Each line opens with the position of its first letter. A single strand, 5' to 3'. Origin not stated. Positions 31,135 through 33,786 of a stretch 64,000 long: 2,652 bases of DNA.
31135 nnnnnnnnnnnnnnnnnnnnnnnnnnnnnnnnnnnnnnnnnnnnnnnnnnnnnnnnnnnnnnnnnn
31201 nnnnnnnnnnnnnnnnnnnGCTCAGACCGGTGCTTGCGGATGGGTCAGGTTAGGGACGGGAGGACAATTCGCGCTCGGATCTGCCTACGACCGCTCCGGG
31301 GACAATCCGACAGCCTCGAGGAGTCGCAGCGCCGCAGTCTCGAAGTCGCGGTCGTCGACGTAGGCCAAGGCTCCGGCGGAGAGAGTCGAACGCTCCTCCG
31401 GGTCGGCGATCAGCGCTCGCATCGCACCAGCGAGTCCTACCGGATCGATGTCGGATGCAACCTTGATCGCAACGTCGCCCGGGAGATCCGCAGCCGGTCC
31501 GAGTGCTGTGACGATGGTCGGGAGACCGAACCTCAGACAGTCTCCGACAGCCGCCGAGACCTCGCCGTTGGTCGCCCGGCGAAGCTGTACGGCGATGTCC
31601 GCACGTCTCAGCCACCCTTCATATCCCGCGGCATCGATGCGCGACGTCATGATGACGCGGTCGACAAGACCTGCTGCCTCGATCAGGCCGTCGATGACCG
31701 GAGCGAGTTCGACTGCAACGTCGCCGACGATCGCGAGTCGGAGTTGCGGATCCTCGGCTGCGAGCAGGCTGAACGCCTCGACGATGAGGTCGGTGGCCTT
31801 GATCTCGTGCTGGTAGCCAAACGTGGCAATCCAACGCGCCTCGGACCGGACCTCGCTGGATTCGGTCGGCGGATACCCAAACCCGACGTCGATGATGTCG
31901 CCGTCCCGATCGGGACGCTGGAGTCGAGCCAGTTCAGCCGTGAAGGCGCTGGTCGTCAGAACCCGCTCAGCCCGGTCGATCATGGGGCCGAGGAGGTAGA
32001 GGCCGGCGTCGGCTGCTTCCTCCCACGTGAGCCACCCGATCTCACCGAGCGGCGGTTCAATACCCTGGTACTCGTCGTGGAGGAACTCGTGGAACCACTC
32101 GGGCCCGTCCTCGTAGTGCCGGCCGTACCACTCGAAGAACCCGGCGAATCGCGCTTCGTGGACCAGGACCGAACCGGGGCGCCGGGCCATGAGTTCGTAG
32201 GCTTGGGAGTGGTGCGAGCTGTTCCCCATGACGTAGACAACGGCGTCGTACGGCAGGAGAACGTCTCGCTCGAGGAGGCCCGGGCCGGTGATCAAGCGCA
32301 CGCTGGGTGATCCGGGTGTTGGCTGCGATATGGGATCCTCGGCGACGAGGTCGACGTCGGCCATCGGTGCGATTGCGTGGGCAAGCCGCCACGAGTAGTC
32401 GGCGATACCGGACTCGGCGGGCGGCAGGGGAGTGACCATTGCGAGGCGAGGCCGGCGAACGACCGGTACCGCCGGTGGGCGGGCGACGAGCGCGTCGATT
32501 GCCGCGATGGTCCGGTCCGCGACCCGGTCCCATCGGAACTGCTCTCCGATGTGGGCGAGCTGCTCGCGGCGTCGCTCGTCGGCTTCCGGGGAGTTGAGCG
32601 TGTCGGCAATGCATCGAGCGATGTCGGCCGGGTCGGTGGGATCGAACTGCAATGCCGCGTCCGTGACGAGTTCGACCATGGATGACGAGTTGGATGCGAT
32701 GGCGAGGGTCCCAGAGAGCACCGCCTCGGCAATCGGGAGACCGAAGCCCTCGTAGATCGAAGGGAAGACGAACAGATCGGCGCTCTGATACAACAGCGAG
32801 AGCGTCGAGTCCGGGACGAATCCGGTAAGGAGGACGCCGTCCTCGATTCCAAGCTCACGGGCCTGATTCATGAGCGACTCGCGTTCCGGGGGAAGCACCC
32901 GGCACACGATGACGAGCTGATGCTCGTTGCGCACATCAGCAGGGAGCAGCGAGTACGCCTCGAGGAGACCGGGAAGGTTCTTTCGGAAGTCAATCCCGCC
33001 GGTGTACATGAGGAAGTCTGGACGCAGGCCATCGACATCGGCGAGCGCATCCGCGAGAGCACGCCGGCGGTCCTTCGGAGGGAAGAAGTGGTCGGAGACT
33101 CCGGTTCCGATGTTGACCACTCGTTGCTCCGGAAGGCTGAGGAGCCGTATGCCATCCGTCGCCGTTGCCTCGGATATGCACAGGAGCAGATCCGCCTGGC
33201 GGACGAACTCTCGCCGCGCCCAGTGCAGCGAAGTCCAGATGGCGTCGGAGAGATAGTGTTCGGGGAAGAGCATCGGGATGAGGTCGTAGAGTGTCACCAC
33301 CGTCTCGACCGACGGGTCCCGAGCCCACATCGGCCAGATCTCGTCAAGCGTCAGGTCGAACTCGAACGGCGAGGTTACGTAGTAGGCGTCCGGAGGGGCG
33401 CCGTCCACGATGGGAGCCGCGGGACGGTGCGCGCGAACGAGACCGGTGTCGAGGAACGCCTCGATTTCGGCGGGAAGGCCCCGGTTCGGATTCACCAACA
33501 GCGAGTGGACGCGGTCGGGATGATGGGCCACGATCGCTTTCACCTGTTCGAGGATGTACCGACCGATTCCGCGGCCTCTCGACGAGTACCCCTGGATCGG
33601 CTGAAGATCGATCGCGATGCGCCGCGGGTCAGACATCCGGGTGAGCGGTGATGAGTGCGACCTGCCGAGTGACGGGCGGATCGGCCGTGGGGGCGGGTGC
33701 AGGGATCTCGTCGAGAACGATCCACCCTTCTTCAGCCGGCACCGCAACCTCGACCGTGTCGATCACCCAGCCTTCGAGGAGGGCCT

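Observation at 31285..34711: WbdA/WbdD-like pair: a two-module GT4 polymerase immediately followed by a coiled-coil SAM methyltransferase, with Wzm/Wzt in the same locus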

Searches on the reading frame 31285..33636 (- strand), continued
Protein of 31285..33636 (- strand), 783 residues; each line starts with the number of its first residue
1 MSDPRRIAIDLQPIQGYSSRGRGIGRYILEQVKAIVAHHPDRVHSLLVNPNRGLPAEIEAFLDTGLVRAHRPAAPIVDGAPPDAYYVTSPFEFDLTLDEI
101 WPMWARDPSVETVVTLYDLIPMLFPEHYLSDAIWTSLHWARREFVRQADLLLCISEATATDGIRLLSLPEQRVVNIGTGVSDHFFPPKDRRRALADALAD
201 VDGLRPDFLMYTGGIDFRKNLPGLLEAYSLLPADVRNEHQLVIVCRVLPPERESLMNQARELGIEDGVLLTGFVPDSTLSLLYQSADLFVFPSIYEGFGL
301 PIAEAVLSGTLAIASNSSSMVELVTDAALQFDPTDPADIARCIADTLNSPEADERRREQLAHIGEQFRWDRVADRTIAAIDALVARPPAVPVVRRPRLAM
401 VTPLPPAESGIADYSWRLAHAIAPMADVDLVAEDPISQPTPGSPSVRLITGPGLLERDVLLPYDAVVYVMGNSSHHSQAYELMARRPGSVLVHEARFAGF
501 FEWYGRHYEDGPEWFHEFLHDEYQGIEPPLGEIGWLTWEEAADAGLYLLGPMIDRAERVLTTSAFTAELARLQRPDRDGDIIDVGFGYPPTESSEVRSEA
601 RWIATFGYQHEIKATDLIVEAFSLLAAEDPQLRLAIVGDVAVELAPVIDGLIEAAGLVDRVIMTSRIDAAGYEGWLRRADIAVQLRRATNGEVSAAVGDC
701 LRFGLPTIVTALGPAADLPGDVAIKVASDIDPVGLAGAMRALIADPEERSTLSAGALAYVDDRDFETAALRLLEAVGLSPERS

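Call 97: fold_search(model_id=the predicted structure, library=pdb)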
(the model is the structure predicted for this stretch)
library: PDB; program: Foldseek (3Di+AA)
matches with E <= 10: 1734; with E <= 0.001: 740
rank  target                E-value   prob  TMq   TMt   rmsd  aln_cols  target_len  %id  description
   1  3c48_B                6.5e-16  1.00  0.27  0.49   9.8       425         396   18  Structure of the retaining glycosyltransferase MshA: The first step in mycothiol biosynthesis. Organism: Corynebacteri (released 2008-03-25)
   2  6tvp_B                6.8e-16  1.00  0.36  0.68   6.4       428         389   20  Structure of Mycobacterium smegmatis alpha-maltose-1-phosphate synthase GlgM (released 2020-04-22)
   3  6tvp_A                2.5e-15  1.00  0.38  0.73   6.1       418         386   20  Structure of Mycobacterium smegmatis alpha-maltose-1-phosphate synthase GlgM (released 2020-04-22)
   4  3c4q_A                1.4e-14  1.00  0.38  0.70   6.1       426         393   18  Structure of the retaining glycosyltransferase MshA : The first step in mycothiol biosynthesis. Organism : Corynebacte (released 2008-04-01)
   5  7qsg_A                2.7e-14  1.00  0.36  0.70   5.9       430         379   20  Methylmannose polysaccharide mannosyltransferase from M. hassiacum (released 2023-01-25)
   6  8qoy                  2.9e-14  1.00  0.48  0.38  10.8       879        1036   12  Capsular polysaccharide synthesis multienzyme of Actinobacillus Pleuropneumoniae serotype 3 (released 2024-07-03)
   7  2r60                  8.2e-14  1.00  0.33  0.51   8.0       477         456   16  Structure of apo Sucrose Phosphate Synthase (SPS) of Halothermothrix orenii (released 2008-06-10)
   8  3c4q_B                9.7e-14  1.00  0.37  0.70   4.8       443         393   15  Structure of the retaining glycosyltransferase MshA : The first step in mycothiol biosynthesis. Organism : Corynebacte (released 2008-04-01)
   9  6n1x                  1.2e-13  1.00  0.37  0.71   7.0       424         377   17  BshA from Staphylococcus aureus complexed with UDP and N-acetylglucosamine (released 2019-08-21)
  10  3s27_H                1.5e-13  1.00  0.36  0.36   7.2       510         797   16  The crystal structure of sucrose synthase-1 from Arabidopsis thaliana and its functional implications. (released 2011-08-24)
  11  6kih_A                2.1e-13  1.00  0.38  0.70   6.5       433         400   19  Sucrose-phosphate synthase (tll1590) from Thermosynechococcus elongatus (released 2020-05-27)
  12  4xsu_A                2.2e-13  1.00  0.38  0.75   5.5       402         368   17  Crystal structure of Anabaena Alr3699/HepE in complex with UDP and glucose (released 2016-01-13)
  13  6d9t                  2.2e-13  1.00  0.37  0.72   7.0       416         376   18  BshA from Staphylococcus aureus complexed with UDP (released 2019-05-08)
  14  3c48_A                2.8e-13  1.00  0.27  0.48  10.3       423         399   18  Structure of the retaining glycosyltransferase MshA: The first step in mycothiol biosynthesis. Organism: Corynebacteri (released 2008-03-25)
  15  6kih_B                4.7e-13  1.00  0.38  0.69   6.5       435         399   19  Sucrose-phosphate synthase (tll1590) from Thermosynechococcus elongatus (released 2020-05-27)
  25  7qsg_B                1.4e-12  1.00  0.33  0.80   5.4       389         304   22  Methylmannose polysaccharide mannosyltransferase from M. hassiacum (released 2023-01-25)
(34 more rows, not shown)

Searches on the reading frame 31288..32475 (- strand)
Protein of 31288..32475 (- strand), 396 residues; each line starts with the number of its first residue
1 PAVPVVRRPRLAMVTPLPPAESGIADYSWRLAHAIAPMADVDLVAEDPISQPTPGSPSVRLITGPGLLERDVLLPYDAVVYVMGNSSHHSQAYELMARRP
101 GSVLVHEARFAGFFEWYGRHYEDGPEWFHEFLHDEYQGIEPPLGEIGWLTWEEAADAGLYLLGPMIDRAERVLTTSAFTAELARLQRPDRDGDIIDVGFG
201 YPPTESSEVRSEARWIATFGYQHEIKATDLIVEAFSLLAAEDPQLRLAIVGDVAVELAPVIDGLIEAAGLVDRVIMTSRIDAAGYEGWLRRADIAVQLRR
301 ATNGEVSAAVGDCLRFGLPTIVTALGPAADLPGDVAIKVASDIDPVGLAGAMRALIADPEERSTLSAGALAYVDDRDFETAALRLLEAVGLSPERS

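Call 36: search_protein_families(library=pfam, proteins=[window:31288-32475:-], max_evalue=0.1)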
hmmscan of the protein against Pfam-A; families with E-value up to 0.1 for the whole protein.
seq(396 aa): 2 families
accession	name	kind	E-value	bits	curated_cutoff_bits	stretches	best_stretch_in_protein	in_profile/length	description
PF13692.12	Glyco_trans_1_4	-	1.1e-10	42.3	27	1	217-358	5-142/142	Glycosyl transferases group 1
PF00534.26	Glycos_transf_1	-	9.9e-08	32.1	26.4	1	226-366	28-166/172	Glycosyl transferases group 1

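Call 82: search_solved_structures(query=window:31288-32475:-, max_evalue=1)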
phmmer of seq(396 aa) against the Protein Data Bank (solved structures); distinct sequences matched with E-value up to 1: 0.
